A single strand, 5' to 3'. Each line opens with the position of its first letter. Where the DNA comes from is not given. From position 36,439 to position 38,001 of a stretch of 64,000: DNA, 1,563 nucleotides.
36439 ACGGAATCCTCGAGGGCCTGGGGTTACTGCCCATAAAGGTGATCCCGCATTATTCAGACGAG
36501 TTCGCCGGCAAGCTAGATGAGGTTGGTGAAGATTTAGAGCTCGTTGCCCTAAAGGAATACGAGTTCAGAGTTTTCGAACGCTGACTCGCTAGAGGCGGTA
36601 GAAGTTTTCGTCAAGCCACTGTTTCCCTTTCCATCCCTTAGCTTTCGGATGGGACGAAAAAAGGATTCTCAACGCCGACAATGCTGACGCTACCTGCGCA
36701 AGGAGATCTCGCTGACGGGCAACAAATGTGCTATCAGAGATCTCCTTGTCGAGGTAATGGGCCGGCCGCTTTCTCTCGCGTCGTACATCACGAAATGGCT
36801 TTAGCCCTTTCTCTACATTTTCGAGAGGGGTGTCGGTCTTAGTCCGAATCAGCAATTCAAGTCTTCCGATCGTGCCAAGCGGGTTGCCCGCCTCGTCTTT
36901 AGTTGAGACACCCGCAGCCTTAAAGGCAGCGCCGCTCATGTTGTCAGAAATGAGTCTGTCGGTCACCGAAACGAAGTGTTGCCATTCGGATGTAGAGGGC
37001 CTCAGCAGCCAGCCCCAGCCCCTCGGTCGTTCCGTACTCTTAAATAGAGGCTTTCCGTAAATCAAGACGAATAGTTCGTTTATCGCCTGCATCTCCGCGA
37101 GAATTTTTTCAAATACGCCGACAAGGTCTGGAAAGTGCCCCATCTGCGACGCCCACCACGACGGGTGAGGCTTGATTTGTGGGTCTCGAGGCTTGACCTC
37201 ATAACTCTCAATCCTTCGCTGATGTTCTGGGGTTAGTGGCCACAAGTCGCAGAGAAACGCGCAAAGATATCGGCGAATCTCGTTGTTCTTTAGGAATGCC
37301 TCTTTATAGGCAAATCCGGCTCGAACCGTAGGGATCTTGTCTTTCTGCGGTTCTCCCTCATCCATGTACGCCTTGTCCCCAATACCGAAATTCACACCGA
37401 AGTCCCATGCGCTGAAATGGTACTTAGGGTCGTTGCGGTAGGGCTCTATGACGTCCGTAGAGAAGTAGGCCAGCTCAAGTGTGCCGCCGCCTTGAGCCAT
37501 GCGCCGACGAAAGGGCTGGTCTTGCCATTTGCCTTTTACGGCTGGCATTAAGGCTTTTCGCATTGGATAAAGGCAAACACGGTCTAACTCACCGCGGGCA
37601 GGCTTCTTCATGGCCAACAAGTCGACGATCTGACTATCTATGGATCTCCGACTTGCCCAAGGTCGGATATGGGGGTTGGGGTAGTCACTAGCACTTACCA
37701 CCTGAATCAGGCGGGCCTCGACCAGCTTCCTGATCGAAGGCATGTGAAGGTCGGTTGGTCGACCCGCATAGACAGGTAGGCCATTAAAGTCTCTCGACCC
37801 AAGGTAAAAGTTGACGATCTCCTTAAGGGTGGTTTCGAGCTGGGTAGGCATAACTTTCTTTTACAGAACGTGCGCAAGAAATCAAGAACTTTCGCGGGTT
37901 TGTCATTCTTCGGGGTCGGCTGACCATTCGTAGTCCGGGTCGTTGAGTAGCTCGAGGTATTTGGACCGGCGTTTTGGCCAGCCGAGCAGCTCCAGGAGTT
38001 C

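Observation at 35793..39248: Island at the 3' end of tRNA-Leu(UAG): S51 peptidase-like gene lacking a start, a 420-aa orphan protein, and a 38-aa CxxC peptide with its own terminator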

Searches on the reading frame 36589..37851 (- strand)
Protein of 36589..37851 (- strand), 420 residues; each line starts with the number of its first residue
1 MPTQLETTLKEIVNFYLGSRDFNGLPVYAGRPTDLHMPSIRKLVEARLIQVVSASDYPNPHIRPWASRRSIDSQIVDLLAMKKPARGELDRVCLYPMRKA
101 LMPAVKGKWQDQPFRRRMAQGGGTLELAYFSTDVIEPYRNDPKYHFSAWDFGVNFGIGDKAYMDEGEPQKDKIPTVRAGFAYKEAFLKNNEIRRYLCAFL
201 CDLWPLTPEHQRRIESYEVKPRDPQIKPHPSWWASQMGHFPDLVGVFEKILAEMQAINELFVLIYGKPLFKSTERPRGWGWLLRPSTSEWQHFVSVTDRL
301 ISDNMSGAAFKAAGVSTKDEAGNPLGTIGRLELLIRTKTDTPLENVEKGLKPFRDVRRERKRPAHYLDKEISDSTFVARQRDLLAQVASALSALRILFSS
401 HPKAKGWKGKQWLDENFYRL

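Call 6: search_protein_families(library=pfam, max_evalue=0.1, proteins=[window:36589-37851:-])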
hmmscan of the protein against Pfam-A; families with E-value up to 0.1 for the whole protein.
window:36589-37851:- (420 aa): 0 families

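Call 7: search_protein_families(library=ncbifam, max_evalue=0.1, proteins=[window:36589-37851:-])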
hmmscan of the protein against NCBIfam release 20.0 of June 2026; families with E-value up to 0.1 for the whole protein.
window:36589-37851:- (420 aa): 0 families

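Call 8: search_protein_families(library=phrogs, max_evalue=0.1, proteins=[window:36589-37851:-])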
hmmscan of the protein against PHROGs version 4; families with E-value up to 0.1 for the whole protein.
window:36589-37851:- (420 aa): 0 families

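Call 9: search_protein_families(library=padloc, max_evalue=0.1, proteins=[window:36589-37851:-])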
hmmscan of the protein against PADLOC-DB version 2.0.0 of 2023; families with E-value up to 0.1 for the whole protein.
window:36589-37851:- (420 aa): 0 families

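Call 10: find_homologous_proteins(query=window:36589-37851:-, max_evalue=0.001)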
Query window:36589-37851:- (420 aa): 344 proteins with E <= 0.001 among 8000 candidates; the best 120 are listed.
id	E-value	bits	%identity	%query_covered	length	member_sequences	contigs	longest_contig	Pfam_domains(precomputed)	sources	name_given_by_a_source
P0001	1.2e-290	981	100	100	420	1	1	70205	-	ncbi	-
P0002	1.0e-137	478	51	99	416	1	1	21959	-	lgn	-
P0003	2.8e-129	450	48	99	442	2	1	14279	-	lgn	-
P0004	1.7e-127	444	50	99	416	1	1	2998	-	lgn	-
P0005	2.2e-125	437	49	98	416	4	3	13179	-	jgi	jgi:hypothetical protein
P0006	5.6e-125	436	47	99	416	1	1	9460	-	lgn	-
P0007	2.5e-124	433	48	98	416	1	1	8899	-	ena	-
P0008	1.2e-123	431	47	100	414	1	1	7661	-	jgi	jgi:hypothetical protein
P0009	1.4e-123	431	47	98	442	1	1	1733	-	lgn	-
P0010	4.7e-123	429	49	98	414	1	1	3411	-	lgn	-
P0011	1.3e-122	428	46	98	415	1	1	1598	-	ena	-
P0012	9.9e-122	425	48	99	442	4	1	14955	-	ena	-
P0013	4.6e-121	423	46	97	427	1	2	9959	-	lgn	-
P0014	1.7e-120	421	50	98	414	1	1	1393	-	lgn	-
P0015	2.8e-120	420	50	98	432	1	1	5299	-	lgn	-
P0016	3.6e-118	413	47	97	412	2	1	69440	-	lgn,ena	-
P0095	2.4e-99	351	44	95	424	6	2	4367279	-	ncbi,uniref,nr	ncbi:ATPase AAA [Paenarthrobacter aurescens]|uniref:ATPase AAA n=2 Tax=Paenarthrobacter aurescens Ta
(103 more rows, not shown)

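Call 11: find_encoding_contigs(protein=window:36589-37851:-, flank=10000, max_places=6)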
Protein window:36589-37851:- (420 aa): no gene with exactly this product is on record in the collection.
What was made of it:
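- Tried and rejected: Exact look-up of the 420-aa product (call 11): not on record.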

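Call 12: find_encoding_contigs(protein=P0002, flank=6000, max_places=2)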
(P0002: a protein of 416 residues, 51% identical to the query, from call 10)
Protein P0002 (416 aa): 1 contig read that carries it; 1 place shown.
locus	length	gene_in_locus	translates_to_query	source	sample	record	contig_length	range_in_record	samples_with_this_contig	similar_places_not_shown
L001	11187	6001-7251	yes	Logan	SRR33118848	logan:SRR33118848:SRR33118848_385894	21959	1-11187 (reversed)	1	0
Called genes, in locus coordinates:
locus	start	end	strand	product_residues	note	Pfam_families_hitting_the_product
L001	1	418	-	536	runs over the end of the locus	PF01555:N6_N4_Mtase (weak), PF01170:UPF0020 (faint)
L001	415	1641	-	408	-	PF01555:N6_N4_Mtase, PF01170:UPF0020 (faint)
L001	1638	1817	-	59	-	-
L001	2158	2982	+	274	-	-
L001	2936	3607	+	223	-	-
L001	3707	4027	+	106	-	-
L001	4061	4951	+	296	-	PF18928:DUF5677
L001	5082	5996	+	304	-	PF04439:Adenyl_transf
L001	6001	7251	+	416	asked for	-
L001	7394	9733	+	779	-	PF17164:DUF5122, PF00657:Lipase_GDSL (weak), PF13472:Lipase_GDSL_2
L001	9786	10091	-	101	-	-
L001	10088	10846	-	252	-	-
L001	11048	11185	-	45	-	?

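Call 13: find_encoding_contigs(protein=P0095, flank=6000, max_places=2)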
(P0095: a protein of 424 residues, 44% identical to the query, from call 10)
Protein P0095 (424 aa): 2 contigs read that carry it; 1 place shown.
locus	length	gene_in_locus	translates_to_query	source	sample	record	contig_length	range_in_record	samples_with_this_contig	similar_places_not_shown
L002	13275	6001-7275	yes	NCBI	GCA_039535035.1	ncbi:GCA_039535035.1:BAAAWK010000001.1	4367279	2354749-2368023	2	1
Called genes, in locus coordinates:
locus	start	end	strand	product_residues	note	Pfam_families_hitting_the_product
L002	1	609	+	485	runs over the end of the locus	PF14691:Fer4_20, PF02826:2-Hacid_dh_C (faint), PF00070:Pyr_redox (faint), PF01266:DAO (faint), PF07992:Pyr_redox_2, PF13450:NAD_binding_8, PF13738:Pyr_redox_3 (faint), PF01593:Amino_oxidase (weak)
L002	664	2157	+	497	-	PF00224:PK, PF02887:PK_C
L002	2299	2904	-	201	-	PF00072:Response_reg, PF03861:ANTAR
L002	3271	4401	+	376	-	PF00589:Phage_integrase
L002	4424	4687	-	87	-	-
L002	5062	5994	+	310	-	PF09509:Hypoth_Ymh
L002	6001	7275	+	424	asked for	-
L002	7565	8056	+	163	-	-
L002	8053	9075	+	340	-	-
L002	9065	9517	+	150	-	-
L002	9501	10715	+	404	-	PF00561:Abhydrolase_1 (faint), PF12697:Abhydrolase_6, PF00326:Peptidase_S9, PF12146:Hydrolase_4 (faint)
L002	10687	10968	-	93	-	PF12840:HTH_20, PF01022:HTH_5 (weak), PF12802:MarR_2 (faint), PF13412:HTH_24 (weak)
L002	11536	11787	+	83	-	-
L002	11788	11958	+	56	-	-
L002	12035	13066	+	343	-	PF12358:DUF3644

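Call 14: find_encoding_contigs(protein=P0016, flank=6000, max_places=2)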
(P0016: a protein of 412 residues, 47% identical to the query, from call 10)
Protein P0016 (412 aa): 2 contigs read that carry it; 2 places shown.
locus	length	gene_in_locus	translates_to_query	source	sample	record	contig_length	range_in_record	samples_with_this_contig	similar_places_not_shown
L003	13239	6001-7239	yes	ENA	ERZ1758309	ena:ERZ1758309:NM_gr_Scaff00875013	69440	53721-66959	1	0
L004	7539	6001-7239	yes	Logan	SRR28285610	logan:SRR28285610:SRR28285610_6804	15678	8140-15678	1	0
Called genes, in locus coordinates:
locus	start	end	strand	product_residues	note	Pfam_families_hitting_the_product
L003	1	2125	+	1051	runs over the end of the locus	-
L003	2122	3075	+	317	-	PF13020:NOV_C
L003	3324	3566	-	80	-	-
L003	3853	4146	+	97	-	-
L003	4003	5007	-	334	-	-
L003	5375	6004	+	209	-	-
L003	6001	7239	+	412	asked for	-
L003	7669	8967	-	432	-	PF00589:Phage_integrase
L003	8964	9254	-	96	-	-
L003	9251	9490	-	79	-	PF13443:HTH_26 (weak)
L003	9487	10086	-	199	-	-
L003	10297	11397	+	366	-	PF19590:TrbL_3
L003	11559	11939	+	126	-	PF18895:T4SS_pilin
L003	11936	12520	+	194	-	PF12666:PrgI (faint)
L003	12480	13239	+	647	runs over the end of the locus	PF19044:P-loop_TraG (faint), PF12846:AAA_10 (faint)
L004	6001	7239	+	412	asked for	-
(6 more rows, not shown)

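Call 28: search_solved_structures(query=A2, max_evalue=10)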
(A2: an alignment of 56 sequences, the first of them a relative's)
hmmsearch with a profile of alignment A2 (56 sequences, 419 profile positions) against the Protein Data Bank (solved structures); distinct sequences matched with E-value up to 10: 1.
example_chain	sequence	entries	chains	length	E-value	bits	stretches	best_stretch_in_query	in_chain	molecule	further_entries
8qad_A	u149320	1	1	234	3.4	9.4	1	343-399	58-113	sc-apCC-6-LLIA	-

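Call 34: find_related_loci(query=A2, collection=viral_contigs, flank=6000)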
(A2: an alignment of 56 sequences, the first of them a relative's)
Query A2 (420 aa) in viral_contigs; peptide patterns used: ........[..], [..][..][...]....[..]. (x = any residue, [..] = any of these).
45 stretches matched a pattern; 5 encode a relative of the query (tblastn E <= 1e-3); 5 distinct loci.
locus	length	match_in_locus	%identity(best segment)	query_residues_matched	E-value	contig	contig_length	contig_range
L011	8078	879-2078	30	9-406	8e-52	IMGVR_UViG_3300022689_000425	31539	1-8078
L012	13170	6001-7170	31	16-405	5e-49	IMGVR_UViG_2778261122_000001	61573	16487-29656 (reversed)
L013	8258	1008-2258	30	9-412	2e-48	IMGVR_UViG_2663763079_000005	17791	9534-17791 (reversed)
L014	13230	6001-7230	27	5-412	4e-49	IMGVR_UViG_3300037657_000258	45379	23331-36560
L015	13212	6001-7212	29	7-415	1e-41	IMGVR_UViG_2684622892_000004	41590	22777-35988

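Call 35: predict_structure(alignment_id=A2)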
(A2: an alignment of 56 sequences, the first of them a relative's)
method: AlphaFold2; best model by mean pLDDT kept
length: 420 residues; sequences in the alignment: 56
mean_pLDDT: 93.6   pTM: 0.88
mean pLDDT of the five models: 93.6, 93.4, 93.3, 93.3, 92.7
residues with pLDDT >= 90: 355; 70-90: 59; 50-70: 6; < 50: 0
segments of 3 or more residues with pLDDT < 50: none
pLDDT, mean of each block of 10 residues (from residue 1): 92 96 93 88 97 92 90 95 84 96 95 96 94 94 94 96 96 97 91 95 97 94 86 91 93 98 98 94 89 96 97 97 97 96 95 95 74 87 97 98 96 93
secondary structure, 60 per line:
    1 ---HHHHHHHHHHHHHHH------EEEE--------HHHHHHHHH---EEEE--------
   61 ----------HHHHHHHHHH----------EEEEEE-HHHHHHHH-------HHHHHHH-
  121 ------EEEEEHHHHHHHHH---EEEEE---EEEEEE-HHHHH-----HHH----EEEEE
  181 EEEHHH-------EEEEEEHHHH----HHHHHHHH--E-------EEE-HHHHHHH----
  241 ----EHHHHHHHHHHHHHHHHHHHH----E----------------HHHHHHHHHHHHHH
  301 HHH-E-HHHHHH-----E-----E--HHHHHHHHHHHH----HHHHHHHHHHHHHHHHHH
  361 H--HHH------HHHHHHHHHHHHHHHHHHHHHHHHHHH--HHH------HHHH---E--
elements in order: H4-18 E25-28 H37-45 E49-52 H71-80 E91-96 H98-105 H113-119 E127-131 H132-140 E144-148 E152-157 H159-163 E176-183 E194-199 H200-203 H208-215 E226-228 H230-236 H246-265 H287-303 H307-312 H327-338 H343-361 H373-399 H411-414
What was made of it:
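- The N-terminal helix-strand-helix-strand unit could bind DNA (call 35).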

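Call 36: find_related_loci(query=A2, collection=metagenome_contigs, flank=6000)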
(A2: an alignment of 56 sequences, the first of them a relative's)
Query A2 (420 aa) in metagenome_contigs; peptide patterns used: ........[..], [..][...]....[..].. (x = any residue, [..] = any of these).
600 stretches matched a pattern (row limit reached: there are more); 475 encode a relative of the query (tblastn E <= 1e-3); the best 80 are kept; 80 distinct loci.
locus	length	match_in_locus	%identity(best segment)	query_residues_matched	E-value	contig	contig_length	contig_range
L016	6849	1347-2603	48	6-420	2e-134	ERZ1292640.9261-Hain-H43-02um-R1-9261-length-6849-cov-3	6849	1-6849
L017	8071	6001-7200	47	9-411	1e-113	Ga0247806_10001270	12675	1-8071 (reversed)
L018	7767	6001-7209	46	6-411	2e-111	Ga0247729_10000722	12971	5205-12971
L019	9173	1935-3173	44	5-420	4e-111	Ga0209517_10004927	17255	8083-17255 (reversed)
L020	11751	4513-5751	44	5-420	4e-111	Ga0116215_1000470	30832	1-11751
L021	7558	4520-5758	44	5-420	4e-111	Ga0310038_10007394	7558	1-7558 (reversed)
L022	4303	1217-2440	44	9-420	5e-111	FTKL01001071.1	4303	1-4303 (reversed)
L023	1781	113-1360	43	2-420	3e-115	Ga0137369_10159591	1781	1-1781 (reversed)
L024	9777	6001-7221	44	1-408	1e-107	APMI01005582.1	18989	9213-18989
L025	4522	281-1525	43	3-420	4e-107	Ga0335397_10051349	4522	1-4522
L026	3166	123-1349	45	9-420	5e-109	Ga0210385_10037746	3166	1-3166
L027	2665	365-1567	43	5-408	3e-110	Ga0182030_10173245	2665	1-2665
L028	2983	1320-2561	42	3-420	5e-109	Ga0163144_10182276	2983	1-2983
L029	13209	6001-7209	45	9-413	9e-105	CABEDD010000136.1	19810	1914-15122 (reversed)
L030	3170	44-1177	43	39-420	2e-106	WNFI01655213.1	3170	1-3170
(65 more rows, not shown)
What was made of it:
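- Checked: The 420-aa protein has more than 344 homologues at E <= 1e-3 at about 40-51% identity (call 10), and 475 confirmed metagenome loci (call 36).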

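Call 40: fold_search(model_id=the predicted structure, library=pdb)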
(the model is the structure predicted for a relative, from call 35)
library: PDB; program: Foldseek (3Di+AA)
matches with E <= 10: 219; with E <= 0.001: 0
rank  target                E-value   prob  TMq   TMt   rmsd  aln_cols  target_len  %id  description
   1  8z1u                  8.3e-02  0.07  0.13  0.07  28.3       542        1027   11  Crystal structure of aminoglycoside efflux transporter MexY from Pseudomonas aeruginosa (released 2025-10-15)
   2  9qpr_A                1.5e-01  0.07  0.14  0.08  30.7       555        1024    9  Single particle cryo-EM structure of the multidrug efflux pump MdtF from Escherichia coli (released 2025-05-14)
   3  6nzi                  1.9e-01  0.05  0.12  0.07  29.7       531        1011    9  Low resolution crystal structure of the bacterial multidrug efflux transporter AcrB in the presence of cadmium (released 2019-02-27)
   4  5xan_A                2.0e-01  0.03  0.09  0.07  29.7       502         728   12  Crystal structure of SecDF in I form (P212121 space group) (released 2017-05-17)
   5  5f9d_A                4.2e-01  0.02  0.10  0.10  28.2       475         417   10  Blood group antigen binding adhesin BabA of Helicobacter pylori strain P436 in complex with Lewis b blood group B hept (released 2016-01-20)
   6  7rr6_A                4.9e-01  0.04  0.14  0.08  29.4       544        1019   10  Multidrug efflux pump subunit AcrB (released 2022-08-17)
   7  7ohu_b                6.4e-01  0.21  0.16  0.16   9.7       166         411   15  Nog1-TAP associated immature ribosomal particles from S. cerevisiae after rpL2 expression shut down, population B (released 2021-11-03)
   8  9qpr_C                7.1e-01  0.04  0.14  0.09  29.3       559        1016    9  Single particle cryo-EM structure of the multidrug efflux pump MdtF from Escherichia coli (released 2025-05-14)
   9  6baj_B                7.1e-01  0.03  0.14  0.07  28.0       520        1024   10  Cryo-EM structure of lipid bilayer in the native cell membrane nanoparticles of AcrB (released 2018-12-19)
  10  8ffk_A                8.2e-01  0.03  0.14  0.07  29.6       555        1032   10  Klebsiella pneumoniae AcrB multidrug efflux pump apo form (released 2023-04-05)
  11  6zof_A                8.2e-01  0.03  0.13  0.07  27.4       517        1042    9  Fusidic acid binding to the TM7/TM8 groove of AcrB-F380A T protomer (released 2021-05-19)
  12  5msj_U                1.0e+00  0.06  0.10  0.16  19.8       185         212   16  Mouse PA28alpha (released 2017-09-13)
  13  3gei_C                1.1e+00  0.04  0.12  0.16  20.9       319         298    8  Crystal structure of MnmE from Chlorobium tepidum in complex with GCP (released 2009-10-27)
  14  6vks_C                1.1e+00  0.02  0.11  0.07  31.3       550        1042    8  Cryo-electron microscopy structures of a gonococcal multidrug efflux pump illuminate a mechanism of drug recognition w (released 2020-07-01)
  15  6sy4_A                1.2e+00  0.11  0.14  0.24  13.9       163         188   11  TetR in complex with the TetR-binding RNA-aptamer K1 (released 2020-02-05)
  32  2hsb                  2.1e+00  0.15  0.14  0.37  11.7       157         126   14  Crystal structure of a hepn domain containing protein (af_0298) from archaeoglobus fulgidus at 1.95 A resolution (released 2006-08-15)
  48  5yjc_B                2.8e+00  0.08  0.14  0.21  15.0       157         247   13  Structural insights into the CRISPR-Cas-associated ribonuclease activity of Staphylococcus epidermidis Csm6 (released 2018-10-17)
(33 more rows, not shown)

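Call 43: search_protein_families(library=pfam, alignment_id=A5, max_evalue=0.001)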
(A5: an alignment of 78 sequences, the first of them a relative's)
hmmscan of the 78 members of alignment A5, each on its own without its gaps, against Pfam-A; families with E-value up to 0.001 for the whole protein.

A. member 1, L001:4878-5993:+ (372 aa): 1 family
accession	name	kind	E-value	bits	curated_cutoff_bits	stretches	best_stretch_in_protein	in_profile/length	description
PF04439.18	Adenyl_transf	-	7.7e-57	193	22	1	101-368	8-277/279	Streptomycin adenylyltransferase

B. families by the number of members that match (of 78 scanned): 77 families (the first 25 are shown)
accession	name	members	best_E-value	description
PF13384.12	HTH_23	4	2.6e-07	Homeodomain-like domain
PF09509.15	Hypoth_Ymh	3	7.5e-22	Protein of unknown function (Hypoth_ymh)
PF13551.12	HTH_29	3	1.3e-09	Winged helix-turn helix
PF00239.26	Resolvase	2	5.7e-36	Resolvase, N terminal domain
PF00589.27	Phage_integrase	2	6.4e-25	Phage integrase family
PF13565.12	HTH_32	2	1.2e-10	Homeodomain-like domain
PF13518.12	HTH_28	2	5.8e-08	Helix-turn-helix domain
PF02796.21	HTH_7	2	6.8e-08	Helix-turn-helix domain of resolvase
PF13555.12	AAA_29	2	0.00022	P-loop containing region of AAA domain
PF03796.21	DnaB_C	1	4.1e-105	DnaB-like helicase C terminal domain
PF05673.19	DUF815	1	1.4e-104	Protein of unknown function (DUF815)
PF06147.18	DUF968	1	9.1e-81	Protein of unknown function (DUF968)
PF18766.7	SWI2_SNF2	1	1.9e-72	SWI2/SNF2 ATPase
PF00724.26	Oxidored_FMN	1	9.8e-68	NADH:flavin oxidoreductase / NADH oxidase family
PF04439.18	Adenyl_transf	1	7.7e-57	Streptomycin adenylyltransferase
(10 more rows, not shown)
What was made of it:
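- Members of the 420-aa family lie beside tyrosine integrases in other genomes (calls 13, 14, 43).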

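Call 53: fold_search(model_id=the predicted structure, library=viral)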
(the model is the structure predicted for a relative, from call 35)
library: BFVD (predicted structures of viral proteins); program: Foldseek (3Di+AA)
matches with E <= 10: 171; with E <= 0.001: 0
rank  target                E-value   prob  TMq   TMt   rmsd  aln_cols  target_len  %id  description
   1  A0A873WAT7            4.3e-01  0.02  0.11  0.09  26.2       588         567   10  (no name in the UniProt tables at hand)
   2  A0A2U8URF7            5.3e-01  0.06  0.12  0.20  16.6       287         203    9  (no name in the UniProt tables at hand)
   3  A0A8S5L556            5.6e-01  0.05  0.11  0.11  24.3       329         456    9  Maturation protein [ssRNA phage SRR5466729_2]
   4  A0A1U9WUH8            6.5e-01  0.04  0.13  0.05  24.3       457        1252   10  RdRp (Fragment) [Statovirus B1]
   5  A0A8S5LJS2            6.5e-01  0.04  0.10  0.12  17.9       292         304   12  Uncharacterized protein [Siphoviridae sp. ct3o911]
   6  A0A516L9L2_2          6.5e-01  0.02  0.10  0.04  24.6       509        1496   12  (no name in the UniProt tables at hand)
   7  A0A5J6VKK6            6.9e-01  0.06  0.12  0.09  19.1       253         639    9  Uncharacterized protein [Megaviridae environmental sample]
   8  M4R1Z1                6.9e-01  0.05  0.08  0.11  26.5       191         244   10  Uncharacterized protein [Synechococcus phage S-SKS1]
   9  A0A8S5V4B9            7.2e-01  0.25  0.17  0.38  11.1       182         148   14  Nucleoporin [Siphoviridae sp. ctNHg2]
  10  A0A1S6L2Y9            9.3e-01  0.10  0.17  0.26  13.7       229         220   11  Uncharacterized protein [Erwinia phage vB_EamM_Yoloswag]
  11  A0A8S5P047            9.3e-01  0.07  0.10  0.21  17.8       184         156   10  Uncharacterized protein [Myoviridae sp. ctLnO19]
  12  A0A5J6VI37            1.1e+00  0.01  0.10  0.05  29.0       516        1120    9  DNA topoisomerase 2 [Megaviridae environmental sample]
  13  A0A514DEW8            1.2e+00  0.16  0.14  0.15  13.0       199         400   10  Uncharacterized protein [Streptomyces phage Dubu]
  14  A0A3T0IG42            1.2e+00  0.02  0.09  0.12  16.9       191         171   12  (no name in the UniProt tables at hand)
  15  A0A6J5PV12            1.3e+00  0.11  0.12  0.08  20.0       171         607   15  Phage tail tape measure protein [uncultured Caudovirales phage]
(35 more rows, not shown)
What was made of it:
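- Tried and rejected: Fold searches: BFVD gave nothing (call 53).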

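Call 57: search_protein_families(library=pfam, alignment_id=A6, max_evalue=1)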
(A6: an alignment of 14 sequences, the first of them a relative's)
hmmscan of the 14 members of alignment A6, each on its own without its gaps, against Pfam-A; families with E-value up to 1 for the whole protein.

A. member 1, P0123 (122 aa): 0 families

B. families by the number of members that match (of 14 scanned): 8 families
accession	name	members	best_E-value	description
PF03992.22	ABM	6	0.00057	Antibiotic biosynthesis monooxygenase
PF07923.18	N1221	1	0.056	N1221-like protein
PF02456.21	Adeno_IVa2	1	0.064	Adenovirus IVa2 protein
PF08814.16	XisH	1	0.088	XisH protein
PF21247.3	Fic-like_C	1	0.09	Filamentation induced by cAMP protein Fic-like, C-terminal domain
PF22950.1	DUF7026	1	0.1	Domain of unknown function (DUF7026)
PF01251.23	Ribosomal_S7e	1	0.28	Ribosomal protein S7e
PF05977.19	MFS_3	1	0.33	Transmembrane secretion effector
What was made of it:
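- On ABM (PF03992): Six of 14 family members hit, best E 5.7e-4 (call 57).
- Closest known: ABM / dimeric alpha+beta-barrel family. Same: Six of 14 family members hit PF03992 (call 57).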
